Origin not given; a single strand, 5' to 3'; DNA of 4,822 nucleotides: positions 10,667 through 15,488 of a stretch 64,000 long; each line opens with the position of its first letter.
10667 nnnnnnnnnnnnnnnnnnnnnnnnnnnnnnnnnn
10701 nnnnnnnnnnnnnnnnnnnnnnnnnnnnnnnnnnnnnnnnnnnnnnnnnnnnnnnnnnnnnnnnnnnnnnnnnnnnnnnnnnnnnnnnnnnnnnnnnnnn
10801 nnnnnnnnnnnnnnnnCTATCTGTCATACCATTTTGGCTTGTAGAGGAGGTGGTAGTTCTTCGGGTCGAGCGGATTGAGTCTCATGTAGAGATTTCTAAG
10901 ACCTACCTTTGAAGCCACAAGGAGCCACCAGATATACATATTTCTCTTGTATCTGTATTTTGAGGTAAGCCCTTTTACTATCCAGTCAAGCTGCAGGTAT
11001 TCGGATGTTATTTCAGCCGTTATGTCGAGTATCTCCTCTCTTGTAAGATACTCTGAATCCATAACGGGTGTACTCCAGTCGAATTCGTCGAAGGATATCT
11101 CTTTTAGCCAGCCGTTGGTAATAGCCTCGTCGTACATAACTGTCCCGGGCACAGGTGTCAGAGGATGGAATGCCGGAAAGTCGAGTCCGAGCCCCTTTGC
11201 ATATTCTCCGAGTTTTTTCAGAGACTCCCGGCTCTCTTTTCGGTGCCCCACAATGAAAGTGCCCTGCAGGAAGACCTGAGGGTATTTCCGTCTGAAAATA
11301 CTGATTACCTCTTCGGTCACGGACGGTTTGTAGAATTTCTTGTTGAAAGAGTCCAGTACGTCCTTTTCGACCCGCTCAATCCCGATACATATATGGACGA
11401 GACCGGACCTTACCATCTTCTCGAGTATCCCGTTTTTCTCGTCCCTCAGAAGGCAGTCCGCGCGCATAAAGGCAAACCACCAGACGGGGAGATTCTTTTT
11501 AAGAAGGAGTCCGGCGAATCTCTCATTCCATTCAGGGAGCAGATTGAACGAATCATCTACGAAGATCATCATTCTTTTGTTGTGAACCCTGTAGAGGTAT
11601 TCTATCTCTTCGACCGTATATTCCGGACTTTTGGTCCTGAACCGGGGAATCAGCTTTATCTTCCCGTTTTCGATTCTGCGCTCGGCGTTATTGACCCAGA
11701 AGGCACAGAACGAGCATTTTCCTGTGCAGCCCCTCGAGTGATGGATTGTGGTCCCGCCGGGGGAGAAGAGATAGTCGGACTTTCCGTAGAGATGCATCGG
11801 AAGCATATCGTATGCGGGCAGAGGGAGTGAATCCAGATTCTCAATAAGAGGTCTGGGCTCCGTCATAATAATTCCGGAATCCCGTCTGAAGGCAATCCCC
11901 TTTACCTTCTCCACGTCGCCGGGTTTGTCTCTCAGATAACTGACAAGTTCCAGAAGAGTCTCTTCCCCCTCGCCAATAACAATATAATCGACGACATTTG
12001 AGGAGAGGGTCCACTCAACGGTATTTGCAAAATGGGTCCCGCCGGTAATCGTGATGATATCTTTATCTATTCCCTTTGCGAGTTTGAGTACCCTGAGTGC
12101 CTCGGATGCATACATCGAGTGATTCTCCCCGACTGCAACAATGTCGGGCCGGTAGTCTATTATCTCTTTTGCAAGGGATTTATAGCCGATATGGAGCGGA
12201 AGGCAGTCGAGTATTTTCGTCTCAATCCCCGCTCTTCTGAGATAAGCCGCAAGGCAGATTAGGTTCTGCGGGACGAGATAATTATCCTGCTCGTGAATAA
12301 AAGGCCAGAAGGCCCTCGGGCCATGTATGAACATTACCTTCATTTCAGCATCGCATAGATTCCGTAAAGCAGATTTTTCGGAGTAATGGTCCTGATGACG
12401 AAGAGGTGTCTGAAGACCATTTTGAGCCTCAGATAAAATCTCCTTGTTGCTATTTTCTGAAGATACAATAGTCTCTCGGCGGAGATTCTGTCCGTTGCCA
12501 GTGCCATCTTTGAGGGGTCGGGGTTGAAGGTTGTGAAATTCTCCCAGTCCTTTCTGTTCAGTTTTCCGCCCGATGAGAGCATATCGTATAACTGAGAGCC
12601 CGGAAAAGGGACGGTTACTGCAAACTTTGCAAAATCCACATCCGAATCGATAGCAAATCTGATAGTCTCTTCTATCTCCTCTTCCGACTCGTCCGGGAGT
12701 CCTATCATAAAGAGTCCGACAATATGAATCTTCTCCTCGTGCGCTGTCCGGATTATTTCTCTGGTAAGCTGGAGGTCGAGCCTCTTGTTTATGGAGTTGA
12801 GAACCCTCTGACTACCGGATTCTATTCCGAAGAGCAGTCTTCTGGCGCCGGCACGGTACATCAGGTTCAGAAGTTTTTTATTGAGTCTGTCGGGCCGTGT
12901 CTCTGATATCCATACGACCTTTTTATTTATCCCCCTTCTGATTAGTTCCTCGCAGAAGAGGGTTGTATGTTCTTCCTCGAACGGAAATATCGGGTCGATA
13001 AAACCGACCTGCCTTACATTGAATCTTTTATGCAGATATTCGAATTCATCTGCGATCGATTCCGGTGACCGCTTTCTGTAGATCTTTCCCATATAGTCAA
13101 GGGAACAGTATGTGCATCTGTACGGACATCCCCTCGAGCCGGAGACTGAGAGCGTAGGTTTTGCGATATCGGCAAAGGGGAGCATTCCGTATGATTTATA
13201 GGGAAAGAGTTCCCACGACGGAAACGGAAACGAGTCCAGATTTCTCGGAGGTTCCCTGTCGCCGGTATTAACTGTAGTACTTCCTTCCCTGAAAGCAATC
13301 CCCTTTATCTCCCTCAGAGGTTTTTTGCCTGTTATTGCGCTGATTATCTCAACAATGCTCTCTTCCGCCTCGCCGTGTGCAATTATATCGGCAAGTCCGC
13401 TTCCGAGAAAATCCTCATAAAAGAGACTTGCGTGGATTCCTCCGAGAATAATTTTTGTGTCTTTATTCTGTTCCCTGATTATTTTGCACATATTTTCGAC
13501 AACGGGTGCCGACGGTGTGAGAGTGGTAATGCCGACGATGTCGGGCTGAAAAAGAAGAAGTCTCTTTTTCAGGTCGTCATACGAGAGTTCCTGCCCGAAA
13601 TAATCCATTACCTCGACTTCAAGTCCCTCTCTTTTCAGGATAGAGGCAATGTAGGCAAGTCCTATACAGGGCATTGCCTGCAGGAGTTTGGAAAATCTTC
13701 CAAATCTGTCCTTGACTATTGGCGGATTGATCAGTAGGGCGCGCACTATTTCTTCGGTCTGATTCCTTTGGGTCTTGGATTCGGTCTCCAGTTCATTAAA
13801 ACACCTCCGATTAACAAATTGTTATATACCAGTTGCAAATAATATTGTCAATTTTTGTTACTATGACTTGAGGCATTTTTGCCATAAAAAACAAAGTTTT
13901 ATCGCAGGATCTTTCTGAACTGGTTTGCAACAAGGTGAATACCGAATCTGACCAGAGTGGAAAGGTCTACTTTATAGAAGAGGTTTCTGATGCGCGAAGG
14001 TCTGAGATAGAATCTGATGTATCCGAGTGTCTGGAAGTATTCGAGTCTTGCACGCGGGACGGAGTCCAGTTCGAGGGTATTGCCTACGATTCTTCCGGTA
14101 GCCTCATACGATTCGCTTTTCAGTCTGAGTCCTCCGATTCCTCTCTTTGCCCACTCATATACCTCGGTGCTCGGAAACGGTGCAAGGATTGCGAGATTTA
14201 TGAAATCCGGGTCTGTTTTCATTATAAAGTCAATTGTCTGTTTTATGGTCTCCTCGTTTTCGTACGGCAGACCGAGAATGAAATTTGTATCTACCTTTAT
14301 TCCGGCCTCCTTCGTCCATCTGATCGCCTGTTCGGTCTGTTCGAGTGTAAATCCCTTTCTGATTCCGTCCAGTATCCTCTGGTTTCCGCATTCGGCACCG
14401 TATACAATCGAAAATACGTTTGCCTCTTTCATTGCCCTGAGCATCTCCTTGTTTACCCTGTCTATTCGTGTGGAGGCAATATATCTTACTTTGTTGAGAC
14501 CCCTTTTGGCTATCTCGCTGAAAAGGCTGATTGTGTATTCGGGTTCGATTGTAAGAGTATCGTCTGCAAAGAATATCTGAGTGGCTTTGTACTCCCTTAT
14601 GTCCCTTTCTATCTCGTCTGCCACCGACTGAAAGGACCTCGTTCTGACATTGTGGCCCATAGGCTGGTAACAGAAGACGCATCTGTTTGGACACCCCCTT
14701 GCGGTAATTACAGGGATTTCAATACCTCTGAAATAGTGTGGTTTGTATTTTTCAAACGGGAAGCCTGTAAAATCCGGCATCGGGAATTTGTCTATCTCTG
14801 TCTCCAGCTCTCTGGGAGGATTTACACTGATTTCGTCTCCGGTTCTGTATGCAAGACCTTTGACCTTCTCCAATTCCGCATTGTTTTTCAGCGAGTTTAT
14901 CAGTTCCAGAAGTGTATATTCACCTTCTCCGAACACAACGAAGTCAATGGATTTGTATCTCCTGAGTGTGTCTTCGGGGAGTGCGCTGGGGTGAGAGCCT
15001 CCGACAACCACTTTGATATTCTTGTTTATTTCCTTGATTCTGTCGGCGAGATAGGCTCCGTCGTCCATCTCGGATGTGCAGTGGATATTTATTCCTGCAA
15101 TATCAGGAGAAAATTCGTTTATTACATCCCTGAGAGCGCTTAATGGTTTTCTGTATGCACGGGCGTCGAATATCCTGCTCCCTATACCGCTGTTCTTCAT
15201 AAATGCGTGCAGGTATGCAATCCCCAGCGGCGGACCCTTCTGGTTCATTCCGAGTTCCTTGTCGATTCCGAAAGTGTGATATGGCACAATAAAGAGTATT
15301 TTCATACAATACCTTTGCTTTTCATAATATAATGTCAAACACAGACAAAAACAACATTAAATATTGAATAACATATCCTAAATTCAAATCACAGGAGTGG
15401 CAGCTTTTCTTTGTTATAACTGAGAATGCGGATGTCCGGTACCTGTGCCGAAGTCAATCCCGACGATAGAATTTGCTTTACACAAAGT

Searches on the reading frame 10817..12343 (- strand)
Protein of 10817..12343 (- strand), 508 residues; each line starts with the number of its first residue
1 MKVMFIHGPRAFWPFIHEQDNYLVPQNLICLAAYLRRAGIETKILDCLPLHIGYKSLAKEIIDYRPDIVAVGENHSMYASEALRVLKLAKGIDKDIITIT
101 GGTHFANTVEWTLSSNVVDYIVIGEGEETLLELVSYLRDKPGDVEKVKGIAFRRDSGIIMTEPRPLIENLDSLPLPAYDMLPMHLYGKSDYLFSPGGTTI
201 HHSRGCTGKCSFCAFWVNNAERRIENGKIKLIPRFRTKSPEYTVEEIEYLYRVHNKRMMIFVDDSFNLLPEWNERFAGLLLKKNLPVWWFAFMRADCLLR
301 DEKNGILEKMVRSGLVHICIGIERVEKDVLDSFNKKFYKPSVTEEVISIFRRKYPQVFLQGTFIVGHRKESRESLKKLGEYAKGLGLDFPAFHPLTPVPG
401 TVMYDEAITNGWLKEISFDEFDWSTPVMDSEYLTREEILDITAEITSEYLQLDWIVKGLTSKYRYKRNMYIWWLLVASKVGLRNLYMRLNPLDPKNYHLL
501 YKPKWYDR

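Call 7: search_protein_families(library=pfam, proteins=[window:10817-12343:-], max_evalue=0.01)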
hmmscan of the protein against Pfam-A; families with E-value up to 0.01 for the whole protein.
window:10817-12343:- (508 aa): 3 families
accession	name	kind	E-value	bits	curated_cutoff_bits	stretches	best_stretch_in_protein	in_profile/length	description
PF02310.24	B12-binding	-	4.6e-18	65.6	32.1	1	23-133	12-120/121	B12 binding domain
PF04055.27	Radical_SAM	-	1.6e-16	61.4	29.5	1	201-380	2-164/166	Radical SAM superfamily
PF19864.5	Radical_SAM_N2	-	0.0075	16.2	29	0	94-139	85-127/151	Radical SAM proteins, N-terminal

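Call 85: search_protein_families(library=ncbifam, proteins=[window:10817-12343:-], max_evalue=1e-35)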
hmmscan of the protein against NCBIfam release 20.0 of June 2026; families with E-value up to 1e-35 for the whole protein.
window:10817-12343:- (508 aa): 1 family
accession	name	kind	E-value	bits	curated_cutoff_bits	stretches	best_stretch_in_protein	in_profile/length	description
TIGR02026.1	BchE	equivalog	8.9e-46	156.8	481.35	1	23-448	20-426/497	magnesium-protoporphyrin IX monomethyl ester anaerobic oxidative cyclase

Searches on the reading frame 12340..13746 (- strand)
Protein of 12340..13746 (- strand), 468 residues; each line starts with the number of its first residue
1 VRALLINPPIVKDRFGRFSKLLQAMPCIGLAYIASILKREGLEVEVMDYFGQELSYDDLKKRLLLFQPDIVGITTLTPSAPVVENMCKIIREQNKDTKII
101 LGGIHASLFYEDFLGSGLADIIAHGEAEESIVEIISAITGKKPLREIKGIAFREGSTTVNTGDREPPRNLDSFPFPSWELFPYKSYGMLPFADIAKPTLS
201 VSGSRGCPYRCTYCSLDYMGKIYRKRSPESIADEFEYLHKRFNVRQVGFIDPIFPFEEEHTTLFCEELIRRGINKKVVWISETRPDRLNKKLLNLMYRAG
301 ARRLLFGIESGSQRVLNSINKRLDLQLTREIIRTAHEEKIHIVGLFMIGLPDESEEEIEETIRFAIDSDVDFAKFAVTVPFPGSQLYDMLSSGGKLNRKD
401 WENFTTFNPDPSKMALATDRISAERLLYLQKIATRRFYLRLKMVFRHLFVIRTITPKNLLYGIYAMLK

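Call 7: search_protein_families(library=pfam, proteins=[window:12340-13746:-], max_evalue=0.01)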
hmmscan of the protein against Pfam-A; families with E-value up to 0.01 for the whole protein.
window:12340-13746:- (468 aa): 3 families
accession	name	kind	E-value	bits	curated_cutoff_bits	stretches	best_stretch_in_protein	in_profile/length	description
PF04055.27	Radical_SAM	-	6.7e-24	85.4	29.5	1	203-365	3-166/166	Radical SAM superfamily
PF02310.24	B12-binding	-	1.1e-19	70.9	32.1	1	24-134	11-120/121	B12 binding domain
PF08497.15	Radical_SAM_N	-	1.6e-05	24.7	25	1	86-153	116-198/301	Radical SAM N-terminal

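Call 85: search_protein_families(library=ncbifam, proteins=[window:12340-13746:-], max_evalue=1e-35)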
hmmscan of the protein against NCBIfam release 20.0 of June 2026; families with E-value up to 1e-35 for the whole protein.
window:12340-13746:- (468 aa): 6 families
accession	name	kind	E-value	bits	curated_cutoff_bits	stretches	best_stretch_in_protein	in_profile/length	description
TIGR02026.1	BchE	equivalog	5.6e-72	243.2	481.35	1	19-467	14-456/497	magnesium-protoporphyrin IX monomethyl ester anaerobic oxidative cyclase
TIGR03471.1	HpnJ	equivalog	4.8e-48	164.2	577.6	1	69-447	70-442/472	hopanoid biosynthesis associated radical SAM protein HpnJ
NF050148.1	rSAM_ApyD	equivalog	5.9e-47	160.4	750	1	20-390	18-393/645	RiPP biosynthesis radical SAM protein ApyD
TIGR04072.2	rSAM_ladder_B12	equivalog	2.3e-40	138.6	360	0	199-363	181-344/443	lipid biosynthesis B12-binding/radical SAM protein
TIGR04479.1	bcpD_PhpK_rSAM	subfamily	1e-39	136.3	600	1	24-372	69-413/504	PhpK family radical SAM P-methyltransferase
TIGR04385.1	B12_rSAM_cofa1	equivalog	3.1e-37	128.8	450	1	27-364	20-360/438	B12 lower ligand biosynthesis radical SAM protein BzaD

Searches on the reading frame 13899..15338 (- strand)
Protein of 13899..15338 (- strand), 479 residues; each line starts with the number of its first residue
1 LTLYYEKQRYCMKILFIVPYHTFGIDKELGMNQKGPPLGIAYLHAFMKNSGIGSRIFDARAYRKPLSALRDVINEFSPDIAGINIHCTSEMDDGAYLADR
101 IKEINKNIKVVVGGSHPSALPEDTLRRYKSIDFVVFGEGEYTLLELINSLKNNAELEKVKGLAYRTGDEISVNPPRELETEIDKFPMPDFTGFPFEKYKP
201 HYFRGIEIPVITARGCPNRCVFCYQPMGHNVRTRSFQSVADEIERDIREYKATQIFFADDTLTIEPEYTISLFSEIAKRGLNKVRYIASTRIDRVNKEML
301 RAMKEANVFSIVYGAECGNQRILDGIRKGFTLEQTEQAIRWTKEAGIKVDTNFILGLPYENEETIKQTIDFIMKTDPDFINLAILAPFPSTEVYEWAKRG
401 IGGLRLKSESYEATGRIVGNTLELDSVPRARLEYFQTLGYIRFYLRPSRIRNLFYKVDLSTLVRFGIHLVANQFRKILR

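Call 7: search_protein_families(library=pfam, proteins=[window:13899-15338:-], max_evalue=0.01)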
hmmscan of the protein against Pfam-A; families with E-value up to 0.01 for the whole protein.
window:13899-15338:- (479 aa): 2 families
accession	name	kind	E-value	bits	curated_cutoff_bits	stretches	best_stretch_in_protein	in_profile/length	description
PF04055.27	Radical_SAM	-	1.4e-26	94.1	29.5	1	210-372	1-166/166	Radical SAM superfamily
PF02310.24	B12-binding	-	1.2e-23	83.7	32.1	1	33-146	10-120/121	B12 binding domain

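Call 85: search_protein_families(library=ncbifam, proteins=[window:13899-15338:-], max_evalue=1e-35)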
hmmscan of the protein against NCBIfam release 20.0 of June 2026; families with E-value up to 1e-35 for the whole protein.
window:13899-15338:- (479 aa): 6 families
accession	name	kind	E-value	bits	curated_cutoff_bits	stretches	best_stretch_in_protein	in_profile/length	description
TIGR03471.1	HpnJ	equivalog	2.3e-59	201.5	577.6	1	53-456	46-445/472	hopanoid biosynthesis associated radical SAM protein HpnJ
TIGR02026.1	BchE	equivalog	1.5e-56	192.3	481.35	1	14-456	2-440/497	magnesium-protoporphyrin IX monomethyl ester anaerobic oxidative cyclase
TIGR04014.1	B12_SAM_MJ_0865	equivalog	1e-41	143.2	360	1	73-395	34-356/434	methyl-coenzyme M reductase glutamine C-methyltransferase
TIGR04072.2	rSAM_ladder_B12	equivalog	5.8e-41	140.5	360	1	37-374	18-348/443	lipid biosynthesis B12-binding/radical SAM protein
TIGR04013.1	B12_SAM_MJ_1487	hypoth_equivalog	1.6e-38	132.5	251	1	96-395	58-355/382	TIGR04013 family B12-binding domain/radical SAM domain-containing protein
NF038361.1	rSAM_Sden_1168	equivalog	5.8e-36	124.2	575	0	69-433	132-505/560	Sden_1168 family B12-binding radical SAM P-methyltransferase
